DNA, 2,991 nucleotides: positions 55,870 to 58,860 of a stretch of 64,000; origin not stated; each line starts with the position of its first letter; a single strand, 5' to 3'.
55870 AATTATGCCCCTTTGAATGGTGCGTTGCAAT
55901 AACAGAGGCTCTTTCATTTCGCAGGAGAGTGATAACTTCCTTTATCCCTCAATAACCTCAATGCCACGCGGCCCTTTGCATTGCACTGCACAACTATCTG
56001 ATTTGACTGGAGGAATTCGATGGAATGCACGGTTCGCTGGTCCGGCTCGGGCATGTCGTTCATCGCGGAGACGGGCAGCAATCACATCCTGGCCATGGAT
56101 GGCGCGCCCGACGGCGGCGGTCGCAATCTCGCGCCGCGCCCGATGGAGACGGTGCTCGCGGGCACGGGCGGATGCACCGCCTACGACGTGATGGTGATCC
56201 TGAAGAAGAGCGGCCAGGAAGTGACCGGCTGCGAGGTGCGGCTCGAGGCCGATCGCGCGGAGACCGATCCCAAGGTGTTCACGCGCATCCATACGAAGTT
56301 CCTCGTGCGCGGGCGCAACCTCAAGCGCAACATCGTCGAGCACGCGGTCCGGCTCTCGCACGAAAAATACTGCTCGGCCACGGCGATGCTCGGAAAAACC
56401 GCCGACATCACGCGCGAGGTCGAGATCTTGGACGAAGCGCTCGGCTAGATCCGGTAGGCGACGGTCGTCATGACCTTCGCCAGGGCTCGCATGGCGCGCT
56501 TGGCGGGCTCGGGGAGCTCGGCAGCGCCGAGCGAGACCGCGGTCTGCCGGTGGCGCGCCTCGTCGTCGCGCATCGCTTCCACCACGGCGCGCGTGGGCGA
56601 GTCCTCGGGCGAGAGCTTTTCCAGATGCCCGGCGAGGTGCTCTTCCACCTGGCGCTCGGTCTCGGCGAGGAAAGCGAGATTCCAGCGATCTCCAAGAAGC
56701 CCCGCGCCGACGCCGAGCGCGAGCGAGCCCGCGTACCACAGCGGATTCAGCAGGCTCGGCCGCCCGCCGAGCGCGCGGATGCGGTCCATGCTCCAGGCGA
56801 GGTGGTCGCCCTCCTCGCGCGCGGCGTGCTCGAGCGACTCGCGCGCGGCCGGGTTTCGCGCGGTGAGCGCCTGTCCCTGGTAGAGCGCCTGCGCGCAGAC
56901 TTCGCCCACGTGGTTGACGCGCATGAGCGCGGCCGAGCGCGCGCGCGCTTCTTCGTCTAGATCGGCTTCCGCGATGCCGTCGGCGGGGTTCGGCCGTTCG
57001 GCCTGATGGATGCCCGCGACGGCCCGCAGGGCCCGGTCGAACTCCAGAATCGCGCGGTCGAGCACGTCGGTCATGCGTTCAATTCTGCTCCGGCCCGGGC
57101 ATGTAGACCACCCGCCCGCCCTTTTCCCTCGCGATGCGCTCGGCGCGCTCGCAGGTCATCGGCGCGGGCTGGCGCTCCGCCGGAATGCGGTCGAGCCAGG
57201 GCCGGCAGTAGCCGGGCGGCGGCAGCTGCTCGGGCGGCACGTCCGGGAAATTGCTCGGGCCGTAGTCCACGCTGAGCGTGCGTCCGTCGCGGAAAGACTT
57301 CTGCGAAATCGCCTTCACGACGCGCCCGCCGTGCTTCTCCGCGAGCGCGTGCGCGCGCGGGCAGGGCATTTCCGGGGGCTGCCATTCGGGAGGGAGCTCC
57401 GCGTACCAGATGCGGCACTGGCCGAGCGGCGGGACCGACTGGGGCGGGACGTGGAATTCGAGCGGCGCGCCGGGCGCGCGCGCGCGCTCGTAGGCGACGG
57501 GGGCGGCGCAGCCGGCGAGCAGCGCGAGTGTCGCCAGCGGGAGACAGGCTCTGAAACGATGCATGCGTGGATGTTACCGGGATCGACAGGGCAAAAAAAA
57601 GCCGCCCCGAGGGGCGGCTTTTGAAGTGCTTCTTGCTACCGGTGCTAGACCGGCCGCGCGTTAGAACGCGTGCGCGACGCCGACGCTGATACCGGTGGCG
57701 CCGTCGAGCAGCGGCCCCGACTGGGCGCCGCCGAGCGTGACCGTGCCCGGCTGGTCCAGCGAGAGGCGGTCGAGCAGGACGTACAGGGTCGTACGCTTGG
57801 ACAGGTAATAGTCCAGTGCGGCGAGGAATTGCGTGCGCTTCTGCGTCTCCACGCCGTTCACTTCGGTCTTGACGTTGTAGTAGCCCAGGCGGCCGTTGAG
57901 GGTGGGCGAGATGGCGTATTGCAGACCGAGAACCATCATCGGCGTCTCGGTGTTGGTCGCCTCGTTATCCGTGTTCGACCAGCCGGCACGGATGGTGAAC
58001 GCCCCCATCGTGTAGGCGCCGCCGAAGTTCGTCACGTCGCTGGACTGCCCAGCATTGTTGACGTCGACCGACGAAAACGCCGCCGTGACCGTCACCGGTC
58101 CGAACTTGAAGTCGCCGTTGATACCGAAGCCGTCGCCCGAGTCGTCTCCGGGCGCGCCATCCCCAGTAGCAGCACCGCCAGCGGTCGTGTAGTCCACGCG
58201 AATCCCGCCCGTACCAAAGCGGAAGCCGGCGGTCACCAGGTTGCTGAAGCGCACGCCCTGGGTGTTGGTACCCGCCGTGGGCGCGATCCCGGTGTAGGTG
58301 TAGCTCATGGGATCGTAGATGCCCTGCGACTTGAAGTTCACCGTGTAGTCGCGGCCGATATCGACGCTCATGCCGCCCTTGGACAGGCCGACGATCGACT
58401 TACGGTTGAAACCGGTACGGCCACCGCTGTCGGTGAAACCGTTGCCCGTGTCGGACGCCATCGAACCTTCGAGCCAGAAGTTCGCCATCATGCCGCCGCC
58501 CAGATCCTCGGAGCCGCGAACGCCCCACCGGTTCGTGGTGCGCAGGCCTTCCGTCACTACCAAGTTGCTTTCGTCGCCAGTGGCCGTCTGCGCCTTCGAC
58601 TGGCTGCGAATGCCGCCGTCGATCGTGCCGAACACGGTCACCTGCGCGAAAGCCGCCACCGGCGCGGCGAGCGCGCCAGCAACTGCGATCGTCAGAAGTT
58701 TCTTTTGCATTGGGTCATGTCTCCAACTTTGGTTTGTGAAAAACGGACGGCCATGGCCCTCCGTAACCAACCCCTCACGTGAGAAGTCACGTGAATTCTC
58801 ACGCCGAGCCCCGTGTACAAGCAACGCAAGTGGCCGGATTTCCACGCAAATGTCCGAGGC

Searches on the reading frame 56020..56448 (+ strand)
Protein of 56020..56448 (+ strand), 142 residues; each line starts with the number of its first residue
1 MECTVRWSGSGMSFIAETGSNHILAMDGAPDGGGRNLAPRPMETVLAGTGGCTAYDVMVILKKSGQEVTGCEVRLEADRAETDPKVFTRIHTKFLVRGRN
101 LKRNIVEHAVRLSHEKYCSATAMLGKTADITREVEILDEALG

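Call 18: search_protein_families(library=ncbifam, proteins=[window:56020-56448:+])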
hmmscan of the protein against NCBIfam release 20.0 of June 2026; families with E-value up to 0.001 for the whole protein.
window:56020-56448:+ (142 aa): 2 families
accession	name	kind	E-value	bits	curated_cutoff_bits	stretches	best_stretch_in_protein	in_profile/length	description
NF008009.0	PRK10738.1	equivalog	3.3e-38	130.6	138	1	1-137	1-132/134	OsmC family protein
NF041052.1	OsmC_like_Se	domain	1.4e-05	25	95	1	21-134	22-140/144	OsmC-related (seleno)protein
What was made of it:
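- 56020..56448 (+): OsmC-family gene, divergent from the sRNA. It is the conserved neighbour that marks the locus. NCBIfam NF008009 (call 18).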

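Call 39: find_encoding_contigs(protein=window:56020-56448:+, flank=3000, max_places=10)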
Protein window:56020-56448:+ (142 aa): 17 contigs read that carry it; 10 places shown.
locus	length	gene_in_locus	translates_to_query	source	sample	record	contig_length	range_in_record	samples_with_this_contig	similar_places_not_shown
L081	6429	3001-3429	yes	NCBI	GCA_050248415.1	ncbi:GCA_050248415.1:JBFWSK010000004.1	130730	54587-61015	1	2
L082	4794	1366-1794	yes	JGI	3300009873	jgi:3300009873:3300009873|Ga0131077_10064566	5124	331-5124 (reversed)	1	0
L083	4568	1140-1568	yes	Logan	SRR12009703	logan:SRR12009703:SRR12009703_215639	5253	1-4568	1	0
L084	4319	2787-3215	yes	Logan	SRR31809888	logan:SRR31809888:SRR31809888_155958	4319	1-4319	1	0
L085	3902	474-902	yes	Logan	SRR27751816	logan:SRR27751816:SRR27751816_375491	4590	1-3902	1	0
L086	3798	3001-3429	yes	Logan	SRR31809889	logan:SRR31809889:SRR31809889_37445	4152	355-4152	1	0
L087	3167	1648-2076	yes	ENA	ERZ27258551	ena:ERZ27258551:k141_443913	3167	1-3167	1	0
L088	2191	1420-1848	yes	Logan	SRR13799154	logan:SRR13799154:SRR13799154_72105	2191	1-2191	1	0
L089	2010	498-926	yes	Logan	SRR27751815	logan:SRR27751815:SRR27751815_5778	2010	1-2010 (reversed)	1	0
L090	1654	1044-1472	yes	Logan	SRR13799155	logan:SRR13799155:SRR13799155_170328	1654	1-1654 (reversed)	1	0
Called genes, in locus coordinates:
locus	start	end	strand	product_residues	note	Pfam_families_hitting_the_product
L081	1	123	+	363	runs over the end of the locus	PF03702:AnmK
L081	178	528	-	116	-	PF01521:Fe-S_biosyn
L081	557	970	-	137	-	PF04519:Bactofilin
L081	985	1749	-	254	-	PF20567:DUF6776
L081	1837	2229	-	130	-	PF00380:Ribosomal_S9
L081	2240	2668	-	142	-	PF00572:Ribosomal_L13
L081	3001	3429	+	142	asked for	PF02566:OsmC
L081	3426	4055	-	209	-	PF03232:COQ7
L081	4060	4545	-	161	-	-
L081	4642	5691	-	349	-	PF13609:Porin_4, PF16956:Porin_7 (faint)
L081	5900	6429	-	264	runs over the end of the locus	PF00218:IGPS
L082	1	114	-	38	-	?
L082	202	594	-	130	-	PF00380:Ribosomal_S9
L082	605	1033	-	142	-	PF00572:Ribosomal_L13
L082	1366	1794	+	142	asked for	PF02566:OsmC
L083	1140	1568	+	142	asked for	PF02566:OsmC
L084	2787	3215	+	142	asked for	PF02566:OsmC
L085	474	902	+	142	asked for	PF02566:OsmC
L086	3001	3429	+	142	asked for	PF02566:OsmC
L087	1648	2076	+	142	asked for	PF02566:OsmC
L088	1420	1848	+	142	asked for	PF02566:OsmC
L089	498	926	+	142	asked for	PF02566:OsmC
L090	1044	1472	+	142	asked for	PF02566:OsmC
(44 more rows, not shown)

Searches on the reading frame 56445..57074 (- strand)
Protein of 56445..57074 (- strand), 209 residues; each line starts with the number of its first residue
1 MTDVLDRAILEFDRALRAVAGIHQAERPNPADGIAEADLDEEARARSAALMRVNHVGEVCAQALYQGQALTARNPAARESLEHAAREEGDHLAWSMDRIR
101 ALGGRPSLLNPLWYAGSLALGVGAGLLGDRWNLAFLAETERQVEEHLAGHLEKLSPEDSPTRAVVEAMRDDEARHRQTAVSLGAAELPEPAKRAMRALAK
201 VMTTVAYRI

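Call 18: search_protein_families(library=ncbifam, proteins=[window:56445-57074:-])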
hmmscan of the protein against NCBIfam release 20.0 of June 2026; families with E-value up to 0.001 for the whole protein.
window:56445-57074:- (209 aa): 3 families
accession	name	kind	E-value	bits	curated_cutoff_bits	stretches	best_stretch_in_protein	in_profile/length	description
NF033656.1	DMQ_monoox_COQ7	equivalog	3.4e-89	297.9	180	1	6-209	1-205/205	2-polyprenyl-3-methyl-6-methoxy-1,4-benzoquinone monooxygenase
NF058679.1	EncB_fam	subfamily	0.00014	21.9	90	0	47-102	21-76/117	encapsulin nanocompartment ferritin-likeEncB family encapsulin nanocompartment ferritin-like cargo protein cargo protein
TIGR04535.1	ferrit_encaps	subfamily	0.00039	20.4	125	0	39-100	8-67/114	encapsulin-associated ferritin-like protein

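Call 20: find_related_loci(query=window:56445-57074:-, collection=genome_contigs, flank=3500)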
Query window:56445-57074:- (209 aa) in genome_contigs; peptide patterns used: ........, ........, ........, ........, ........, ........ (x = any residue, [..] = any of these).
599 stretches matched a pattern (row limit reached: there are more); 365 encode a relative of the query (tblastn E <= 1e-3); the best 80 are kept; 80 distinct loci.
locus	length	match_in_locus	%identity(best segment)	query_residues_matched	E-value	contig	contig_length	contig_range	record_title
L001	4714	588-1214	80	1-209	1e-110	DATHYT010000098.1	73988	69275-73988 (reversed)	MAG TPA_asm: Burkholderiales bacterium isolate SMAG_U16218 k141_284658, whole genome shotgun sequence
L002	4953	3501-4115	82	5-209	8e-109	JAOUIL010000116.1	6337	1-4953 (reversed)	MAG: Betaproteobacteria bacterium isolate 4_1_Oct_SF_Bin27 4_1_Oct_SF_Bin27_scaffold_5317_c1, whole genome shotgun seque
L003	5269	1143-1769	80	1-209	3e-108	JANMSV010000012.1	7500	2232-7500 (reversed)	MAG: Betaproteobacteria bacterium isolate SOY_29_metabat_341 SOY_29_k141_4624361, whole genome shotgun sequence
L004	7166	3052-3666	80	5-209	3e-101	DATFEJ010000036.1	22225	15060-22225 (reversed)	MAG TPA_asm: Burkholderiales bacterium isolate SMAG_U8604 k141_2967792, whole genome shotgun sequence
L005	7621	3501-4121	76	3-209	8e-100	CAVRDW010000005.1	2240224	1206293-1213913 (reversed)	MAG: uncultured beta proteobacterium isolate MFD10007.bin.2.212 genome assembly, contig: contig_6348, whole genome shotg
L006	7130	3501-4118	77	4-209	7e-99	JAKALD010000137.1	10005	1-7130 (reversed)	MAG: Proteobacteria bacterium isolate WY5.bin10 NODE_11947_length_10005_cov_1.806641, whole genome shotgun sequence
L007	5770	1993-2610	74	4-209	8e-98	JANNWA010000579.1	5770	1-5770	MAG: Pseudomonadota bacterium isolate VAR_34_metabat_426 VAR_34_k141_2349273, whole genome shotgun sequence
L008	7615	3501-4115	76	5-209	8e-98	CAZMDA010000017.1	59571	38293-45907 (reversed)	MAG TPA_asm: uncultured Bordetella sp. isolate binchicken_co411_62 genome assembly, contig: NODE_338_length_59571_cov_13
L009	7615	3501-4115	76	5-209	2e-97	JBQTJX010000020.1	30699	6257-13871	MAG: Betaproteobacteria bacterium isolate SAW223 c_000000448602, whole genome shotgun sequence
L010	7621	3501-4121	79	3-209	1e-97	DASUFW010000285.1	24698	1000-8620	MAG TPA_asm: Burkholderiales bacterium isolate SMAG_U1389 k141_188508, whole genome shotgun sequence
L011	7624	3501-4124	73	2-209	4e-97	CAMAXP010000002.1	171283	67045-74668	MAG: Bordetella parapertussis isolate MH-08apr19-17 genome assembly, contig: MH-08apr19-C86, whole genome shotgun sequen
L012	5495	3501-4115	73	5-209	1e-96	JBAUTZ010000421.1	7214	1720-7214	MAG: Burkholderiales bacterium isolate MFD01873_ilm_asm_bin12 k127_84794, whole genome shotgun sequence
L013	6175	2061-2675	74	5-209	1e-96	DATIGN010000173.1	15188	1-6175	MAG TPA_asm: Burkholderiales bacterium isolate SMAG_U16422 k141_1142483, whole genome shotgun sequence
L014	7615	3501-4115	76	5-209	3e-96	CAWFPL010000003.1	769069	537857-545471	MAG: uncultured proteobacterium isolate MFD01299.bin.1.58 genome assembly, contig: contig_21677, whole genome shotgun se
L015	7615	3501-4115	75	5-209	6e-96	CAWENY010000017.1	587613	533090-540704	MAG: uncultured beta proteobacterium isolate MFD02840.bin.2.96 genome assembly, contig: contig_30812, whole genome shotg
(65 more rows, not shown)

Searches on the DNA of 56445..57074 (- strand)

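Call 31: search_rna_families(sources=[L001, L002, L003, L004, L005, L010, L012, L014, L016, L018, L021, L022, L023, L025, L027, L029, L054, L064, L058], threshold=gathering)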
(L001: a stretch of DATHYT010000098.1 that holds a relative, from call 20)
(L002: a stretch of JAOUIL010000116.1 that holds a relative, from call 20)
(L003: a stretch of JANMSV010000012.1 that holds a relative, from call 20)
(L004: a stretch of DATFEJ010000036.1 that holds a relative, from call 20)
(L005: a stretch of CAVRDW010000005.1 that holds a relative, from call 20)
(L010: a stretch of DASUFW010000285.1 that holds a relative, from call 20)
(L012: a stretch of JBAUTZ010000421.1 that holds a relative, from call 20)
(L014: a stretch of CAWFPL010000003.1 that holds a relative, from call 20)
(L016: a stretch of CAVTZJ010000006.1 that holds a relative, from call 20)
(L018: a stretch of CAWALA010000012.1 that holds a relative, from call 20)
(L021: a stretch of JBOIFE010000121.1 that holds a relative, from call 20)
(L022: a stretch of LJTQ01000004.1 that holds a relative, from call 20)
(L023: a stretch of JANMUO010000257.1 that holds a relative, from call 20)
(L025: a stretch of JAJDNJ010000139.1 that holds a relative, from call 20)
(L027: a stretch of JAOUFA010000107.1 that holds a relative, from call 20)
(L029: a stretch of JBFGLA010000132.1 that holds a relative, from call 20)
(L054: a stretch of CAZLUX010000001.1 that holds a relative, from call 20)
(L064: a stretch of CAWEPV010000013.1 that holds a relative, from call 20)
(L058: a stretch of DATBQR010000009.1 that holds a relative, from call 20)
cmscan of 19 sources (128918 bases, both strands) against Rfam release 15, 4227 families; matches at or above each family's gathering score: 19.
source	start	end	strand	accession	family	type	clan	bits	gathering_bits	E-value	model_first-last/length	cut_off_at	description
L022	6613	6675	+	RF02278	Betaproteobacteria_toxic_sRNA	Gene; sRNA;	-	71.3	50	4.3e-12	1-64/64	no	Betaproteobacteria toxic small RNA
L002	4800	4861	+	RF02278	Betaproteobacteria_toxic_sRNA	Gene; sRNA;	-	71.1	50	4.7e-12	1-64/64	no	Betaproteobacteria toxic small RNA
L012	4792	4854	+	RF02278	Betaproteobacteria_toxic_sRNA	Gene; sRNA;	-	71.1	50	4.6e-12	1-64/64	no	Betaproteobacteria toxic small RNA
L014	5535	5597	+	RF02278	Betaproteobacteria_toxic_sRNA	Gene; sRNA;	-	71.1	50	4.6e-12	1-64/64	no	Betaproteobacteria toxic small RNA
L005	4865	4927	+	RF02278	Betaproteobacteria_toxic_sRNA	Gene; sRNA;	-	70.8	50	5.6e-12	1-64/64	no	Betaproteobacteria toxic small RNA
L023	4650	4712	+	RF02278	Betaproteobacteria_toxic_sRNA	Gene; sRNA;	-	70.8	50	5.6e-12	1-64/64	no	Betaproteobacteria toxic small RNA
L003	2369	2431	+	RF02278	Betaproteobacteria_toxic_sRNA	Gene; sRNA;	-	70.6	50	6.4e-12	1-64/64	no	Betaproteobacteria toxic small RNA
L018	4770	4832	+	RF02278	Betaproteobacteria_toxic_sRNA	Gene; sRNA;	-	70.1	50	8.6e-12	1-64/64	no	Betaproteobacteria toxic small RNA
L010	4813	4874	+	RF02278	Betaproteobacteria_toxic_sRNA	Gene; sRNA;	-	70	50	8.8e-12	1-64/64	no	Betaproteobacteria toxic small RNA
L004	4352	4413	+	RF02278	Betaproteobacteria_toxic_sRNA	Gene; sRNA;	-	69.6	50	1.1e-11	1-64/64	no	Betaproteobacteria toxic small RNA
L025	5495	5558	+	RF02278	Betaproteobacteria_toxic_sRNA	Gene; sRNA;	-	68.3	50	2.3e-11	1-64/64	no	Betaproteobacteria toxic small RNA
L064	4843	4905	+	RF02278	Betaproteobacteria_toxic_sRNA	Gene; sRNA;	-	67.9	50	3.1e-11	1-64/64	no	Betaproteobacteria toxic small RNA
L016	4816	4880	+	RF02278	Betaproteobacteria_toxic_sRNA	Gene; sRNA;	-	67.7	50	3.3e-11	1-64/64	no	Betaproteobacteria toxic small RNA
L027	4936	5000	+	RF02278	Betaproteobacteria_toxic_sRNA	Gene; sRNA;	-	67.5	50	3.7e-11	1-64/64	no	Betaproteobacteria toxic small RNA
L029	2046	2108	+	RF02278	Betaproteobacteria_toxic_sRNA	Gene; sRNA;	-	67.2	50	4.6e-11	1-64/64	no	Betaproteobacteria toxic small RNA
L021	4808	4868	+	RF02278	Betaproteobacteria_toxic_sRNA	Gene; sRNA;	-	64.9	50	1.7e-10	1-64/64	no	Betaproteobacteria toxic small RNA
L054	5490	5552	+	RF02278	Betaproteobacteria_toxic_sRNA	Gene; sRNA;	-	64.5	50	2.1e-10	1-64/64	no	Betaproteobacteria toxic small RNA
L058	2026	2089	+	RF02278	Betaproteobacteria_toxic_sRNA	Gene; sRNA;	-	58.8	50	5.9e-09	1-64/64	no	Betaproteobacteria toxic small RNA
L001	1817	1877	+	RF02278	Betaproteobacteria_toxic_sRNA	Gene; sRNA;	-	50.8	50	6.1e-07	1-64/64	no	Betaproteobacteria toxic small RNA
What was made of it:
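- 18 sRNAs in the same slot of related genomes score 58.8-71.3 bits against a gathering score of 50 (call 31).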

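Call 69: build_rna_model(alignment_id=A10, structure=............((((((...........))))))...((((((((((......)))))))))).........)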
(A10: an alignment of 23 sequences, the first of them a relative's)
Model R3 built from alignment A10 (23 sequences, 73 columns); structure: as given.
model positions 68; base pairs 16; branch points 1; effective number of sequences 2.48; information 0.827 bits per position. Calibrated on 0.2 Mb of random sequence (short: E-values are rough).
structure used (alignment columns):
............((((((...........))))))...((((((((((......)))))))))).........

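Call 70: search_with_rna_model(model_id=R3, source=window, filters=off, max_evalue=10, show_alignments=1)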
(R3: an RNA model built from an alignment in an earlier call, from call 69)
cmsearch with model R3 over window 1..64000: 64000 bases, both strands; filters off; matches with E-value up to 10: 13.
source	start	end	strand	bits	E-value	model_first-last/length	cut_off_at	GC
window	55760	55826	-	67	1.6e-16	1-68/68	no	0.49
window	57593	57652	-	17.3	0.014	1-68/68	no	0.57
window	45327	45387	-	14.9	0.064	1-68/68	no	0.67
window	1929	1993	-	11.8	0.45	1-68/68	no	0.72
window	55767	55788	+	10.6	0.99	38-61/68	no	0.64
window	57598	57621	+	10.2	1.3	38-61/68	no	0.71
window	20343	20384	+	9.4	2.2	1-68/68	no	0.71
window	26746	26802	-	9.1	2.6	1-68/68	no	0.58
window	11815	11834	+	8.9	3.1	40-59/68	no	0.85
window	56878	56956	+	8.7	3.3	1-68/68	no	0.71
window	37202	37225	-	8.6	3.6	38-61/68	no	0.88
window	37201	37225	+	8.4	4.1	37-61/68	no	0.88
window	43609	43635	-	7.7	6.4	37-61/68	no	0.85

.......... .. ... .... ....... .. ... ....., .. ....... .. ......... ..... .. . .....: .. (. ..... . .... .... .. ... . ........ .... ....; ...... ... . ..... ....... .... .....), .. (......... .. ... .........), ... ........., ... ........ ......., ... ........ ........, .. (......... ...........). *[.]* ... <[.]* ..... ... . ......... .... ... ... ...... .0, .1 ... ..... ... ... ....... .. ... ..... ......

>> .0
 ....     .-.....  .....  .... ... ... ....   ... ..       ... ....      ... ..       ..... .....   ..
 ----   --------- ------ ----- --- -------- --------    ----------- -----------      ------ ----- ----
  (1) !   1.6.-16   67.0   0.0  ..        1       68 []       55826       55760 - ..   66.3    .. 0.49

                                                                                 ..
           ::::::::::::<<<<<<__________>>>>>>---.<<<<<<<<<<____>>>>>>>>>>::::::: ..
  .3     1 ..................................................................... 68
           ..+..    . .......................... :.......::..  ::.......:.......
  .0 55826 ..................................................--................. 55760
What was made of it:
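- On Rfam RF02278 Betaproteobacteria toxic sRNA (tsRNA / double-hairpin sRNA): An independent model built without the window gives 67 bits, E 1.6e-16 (call 70).
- It is the only significant hit in the 64 kb with filters off (call 70).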

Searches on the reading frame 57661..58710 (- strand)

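Call 18: search_protein_families(library=ncbifam, proteins=[window:57661-58710:-])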
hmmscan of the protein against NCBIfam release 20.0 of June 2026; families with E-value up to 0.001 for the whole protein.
window:57661-58710:- (349 aa): 1 family
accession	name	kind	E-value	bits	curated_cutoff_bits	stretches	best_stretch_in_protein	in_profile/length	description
NF040479.1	porin_porB_Neis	equivalog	5.8e-07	29.2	480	1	1-123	1-114/344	trimeric porin PorB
